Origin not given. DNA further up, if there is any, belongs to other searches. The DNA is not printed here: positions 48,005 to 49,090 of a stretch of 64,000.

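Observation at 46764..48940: AT-rich four-gene islet (marR, ABM lipoprotein, 4-TM protein, secreted PAP2-like phosphatase) with a textbook MarR operator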

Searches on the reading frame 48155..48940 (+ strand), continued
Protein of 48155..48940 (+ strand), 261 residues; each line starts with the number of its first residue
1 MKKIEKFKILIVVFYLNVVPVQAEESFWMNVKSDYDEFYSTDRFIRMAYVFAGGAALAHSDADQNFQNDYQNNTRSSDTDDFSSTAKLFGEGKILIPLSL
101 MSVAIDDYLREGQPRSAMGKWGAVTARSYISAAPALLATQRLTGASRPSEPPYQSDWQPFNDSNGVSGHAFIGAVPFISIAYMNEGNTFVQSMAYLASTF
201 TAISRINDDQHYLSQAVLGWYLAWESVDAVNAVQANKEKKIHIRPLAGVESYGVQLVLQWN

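Call 15: find_encoding_contigs(protein=P0010, flank=6000, max_places=2)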
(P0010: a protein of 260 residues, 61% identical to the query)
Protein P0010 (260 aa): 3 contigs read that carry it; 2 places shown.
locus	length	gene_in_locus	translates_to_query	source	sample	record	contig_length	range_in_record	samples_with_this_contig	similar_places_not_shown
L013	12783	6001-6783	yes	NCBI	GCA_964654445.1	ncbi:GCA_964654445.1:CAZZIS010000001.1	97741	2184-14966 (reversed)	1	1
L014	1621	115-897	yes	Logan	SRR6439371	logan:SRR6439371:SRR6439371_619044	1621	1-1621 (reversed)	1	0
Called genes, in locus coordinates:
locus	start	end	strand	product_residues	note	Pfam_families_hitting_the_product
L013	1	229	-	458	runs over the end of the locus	PF00675:Peptidase_M16, PF05193:Peptidase_M16_C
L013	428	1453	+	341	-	PF02881:SRP54_N, PF06414:Zeta_toxin, PF00448:SRP54, PF13401:AAA_22 (weak)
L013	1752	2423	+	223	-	PF00005:ABC_tran, PF13304:AAA_21 (faint)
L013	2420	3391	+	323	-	PF18075:FtsX_ECD, PF02687:FtsX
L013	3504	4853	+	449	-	PF00072:Response_reg, PF23198:PDE8A_N (faint), PF00072:Response_reg, PF00990:GGDEF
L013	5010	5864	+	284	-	PF00140:Sigma70_r1_2 (weak), PF04542:Sigma70_r2, PF04545:Sigma70_r4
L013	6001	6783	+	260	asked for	PF01569:PAP2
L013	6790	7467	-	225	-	-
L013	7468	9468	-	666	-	-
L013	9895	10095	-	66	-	PF03597:FixS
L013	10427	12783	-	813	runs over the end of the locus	PF12156:ATPase-cat_bd, PF00403:HMA, PF00122:E1-E2_ATPase, PF00702:Hydrolase, PF08282:Hydrolase_3 (faint)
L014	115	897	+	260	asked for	PF01569:PAP2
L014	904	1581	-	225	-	-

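Call 16: find_encoding_contigs(protein=P0004, flank=6000, max_places=2)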
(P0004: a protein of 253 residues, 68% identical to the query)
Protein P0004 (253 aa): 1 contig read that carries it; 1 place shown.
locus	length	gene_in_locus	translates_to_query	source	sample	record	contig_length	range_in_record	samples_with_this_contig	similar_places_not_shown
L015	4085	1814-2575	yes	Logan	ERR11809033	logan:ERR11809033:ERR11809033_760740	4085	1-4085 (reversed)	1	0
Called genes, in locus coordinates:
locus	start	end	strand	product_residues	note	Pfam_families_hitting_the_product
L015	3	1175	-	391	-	?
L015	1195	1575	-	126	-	-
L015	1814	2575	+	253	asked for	PF01569:PAP2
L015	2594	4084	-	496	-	?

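Call 39: search_solved_structures(query=A4, max_evalue=1, show_alignments=2)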
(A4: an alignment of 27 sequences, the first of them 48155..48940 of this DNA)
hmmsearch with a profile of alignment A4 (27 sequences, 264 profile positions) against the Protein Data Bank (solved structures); distinct sequences matched with E-value up to 1: 1.
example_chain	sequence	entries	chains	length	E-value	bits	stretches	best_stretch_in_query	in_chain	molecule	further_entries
7ue2_A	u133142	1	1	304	0.0044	19.3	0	45-116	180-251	RPB_PLP3_R6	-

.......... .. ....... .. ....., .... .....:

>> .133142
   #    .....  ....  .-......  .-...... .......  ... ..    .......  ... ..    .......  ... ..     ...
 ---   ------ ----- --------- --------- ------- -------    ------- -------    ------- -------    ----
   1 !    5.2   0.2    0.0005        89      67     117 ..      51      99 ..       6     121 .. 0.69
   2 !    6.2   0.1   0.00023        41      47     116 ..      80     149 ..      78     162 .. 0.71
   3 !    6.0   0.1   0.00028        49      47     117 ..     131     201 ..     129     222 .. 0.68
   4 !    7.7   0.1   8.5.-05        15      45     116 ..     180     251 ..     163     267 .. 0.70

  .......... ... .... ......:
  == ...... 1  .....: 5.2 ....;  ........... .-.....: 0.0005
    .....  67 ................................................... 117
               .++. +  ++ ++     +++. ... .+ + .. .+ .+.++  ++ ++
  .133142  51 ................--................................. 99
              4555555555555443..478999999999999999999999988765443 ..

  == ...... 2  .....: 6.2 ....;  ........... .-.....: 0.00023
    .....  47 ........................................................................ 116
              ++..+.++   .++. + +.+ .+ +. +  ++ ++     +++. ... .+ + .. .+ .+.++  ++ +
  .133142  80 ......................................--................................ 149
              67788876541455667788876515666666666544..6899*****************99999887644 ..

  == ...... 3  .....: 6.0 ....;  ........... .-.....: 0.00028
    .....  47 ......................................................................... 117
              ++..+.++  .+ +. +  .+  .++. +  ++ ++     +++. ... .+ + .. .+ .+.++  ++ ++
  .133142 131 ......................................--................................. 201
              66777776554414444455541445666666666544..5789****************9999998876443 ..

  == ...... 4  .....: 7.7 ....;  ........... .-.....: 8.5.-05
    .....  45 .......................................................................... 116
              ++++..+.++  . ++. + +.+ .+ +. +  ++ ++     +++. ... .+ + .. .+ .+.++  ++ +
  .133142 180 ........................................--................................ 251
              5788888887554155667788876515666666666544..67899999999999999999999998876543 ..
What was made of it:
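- Closest known: PAP2 lipid phosphatases. Different: A sequence profile found no relative among solved structures (call 39).
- Tried and rejected: The family profile found only a spurious designed repeat protein (call 39).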

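Call 48: predict_structure(alignment_id=A4)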
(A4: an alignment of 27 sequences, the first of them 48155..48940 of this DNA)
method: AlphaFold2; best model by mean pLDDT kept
length: 261 residues; sequences in the alignment: 27
mean_pLDDT: 84.6   pTM: 0.79
mean pLDDT of the five models: 84.6, 82.8, 76.2, 75.8, 74.3
residues with pLDDT >= 90: 132; 70-90: 92; 50-70: 29; < 50: 8
segments of 3 or more residues with pLDDT < 50: 258-261
pLDDT, mean of each block of 10 residues (from residue 1): 70 64 67 94 96 93 93 92 85 82 80 82 94 94 87 84 87 96 94 95 92 95 97 75 62 56 43
secondary structure, 60 per line:
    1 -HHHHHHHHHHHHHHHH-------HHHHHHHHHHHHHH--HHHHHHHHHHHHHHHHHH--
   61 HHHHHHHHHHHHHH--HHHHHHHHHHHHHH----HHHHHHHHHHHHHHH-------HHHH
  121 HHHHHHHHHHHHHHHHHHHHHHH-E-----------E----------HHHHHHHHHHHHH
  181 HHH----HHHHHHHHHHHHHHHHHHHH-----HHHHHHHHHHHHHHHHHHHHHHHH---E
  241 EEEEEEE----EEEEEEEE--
elements in order: H2-17 H25-38 H41-58 H61-74 H77-90 H95-109 H117-143 H168-183 H188-207 H213-236 E240-247 E252-259
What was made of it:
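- On PAP2 superfamily: The model has pLDDT 84.6 (call 48).
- Closest known: PAP2 lipid phosphatases. Different: There is an extra C-terminal beta-hairpin at residues 240-259 (call 48).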

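Call 51: fold_search(model_id=the predicted structure, library=pdb)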
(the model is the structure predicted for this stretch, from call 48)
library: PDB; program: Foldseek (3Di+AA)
matches with E <= 10: 275; with E <= 0.001: 0
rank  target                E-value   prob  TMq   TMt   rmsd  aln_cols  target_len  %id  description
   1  5jki                  2.4e-03  1.00  0.56  0.70   4.6       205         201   16  Crystal structure of the first transmembrane PAP2 type phosphatidylglycerolphosphate phosphatase from Bacillus subtilis (released 2017-02-22)
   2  9l0o_A                1.4e-02  1.00  0.36  0.37   7.9       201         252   12  Cryo-EM structure of human lipid phosphate phosphatase 1 complexed with LPA (released 2025-12-17)
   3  9l0u_A                1.9e-02  1.00  0.35  0.36   7.6       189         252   12  Cryo-EM structure of human lipid phosphate phosphatase 1 complexed with PO4.MAG (released 2025-12-17)
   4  6ebu                  2.4e-02  1.00  0.45  0.68   5.3       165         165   14  Crystal structure of Aquifex aeolicus LpxE (released 2019-06-26)
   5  9l0i_A                4.3e-02  1.00  0.38  0.39   6.9       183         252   14  Cryo-EM structure of human lipid phosphate phosphatase 1 (released 2025-12-17)
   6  9htz_A                4.3e-02  0.99  0.38  0.41  10.4       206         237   14  M2-32, a new class A acid phosphatase (released 2025-09-17)
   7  9qcj_A                5.0e-02  0.99  0.38  0.44   9.9       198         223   12  Crystal structure of PhoC wild type acid phosphatase (released 2026-01-14)
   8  9jq0                  6.1e-02  0.91  0.30  0.33  10.1       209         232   14  Acid phosphatase KpAP mutant - E104G (released 2024-11-06)
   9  9htz_D                6.7e-02  0.95  0.34  0.37  11.7       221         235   15  M2-32, a new class A acid phosphatase (released 2025-09-17)
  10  9htz_B                7.8e-02  0.98  0.38  0.41  10.4       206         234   14  M2-32, a new class A acid phosphatase (released 2025-09-17)
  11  9qcj_C                8.2e-02  0.90  0.28  0.32   9.6       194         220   13  Crystal structure of PhoC wild type acid phosphatase (released 2026-01-14)
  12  9qcj_B                1.0e-01  0.85  0.28  0.33   9.7       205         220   15  Crystal structure of PhoC wild type acid phosphatase (released 2026-01-14)
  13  9qci_B                1.0e-01  0.82  0.28  0.32  10.4       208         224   13  Crystal structure of PhoC mutant acid phosphatase (released 2026-01-14)
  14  4cit                  1.2e-01  0.93  0.39  0.26  16.0       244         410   13  Crystal structure of the first bacterial vanadium dependant iodoperoxidase (released 2014-10-08)
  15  9vj4_A                1.3e-01  0.89  0.42  0.40   9.2       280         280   12  Structure of a membrane-bound inositol phosphorylceramide synthase and ceramide complex (released 2026-03-11)
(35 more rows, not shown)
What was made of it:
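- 48155..48940 (+): Resident PAP2-fold exported protein, 261 aa, with an N-terminal signal-like segment. It is probably now transcribed by read-through from the cassette. AF2 pLDDT is 84.6, and Foldseek's top matches are BsPgpB (5jki) and LpxE (6ebu) (calls 48, 51).
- On PAP2 superfamily: The Foldseek matches with probability above 0.5 are PAP2-superfamily proteins (call 51).
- Closest known: PAP2 lipid phosphatases. Same: The fold matches: TM-score 0.56/0.70 to 5jki and 0.45/0.68 to 6ebu (call 51).
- Tried and rejected: The fold search was needed to place it (call 51).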
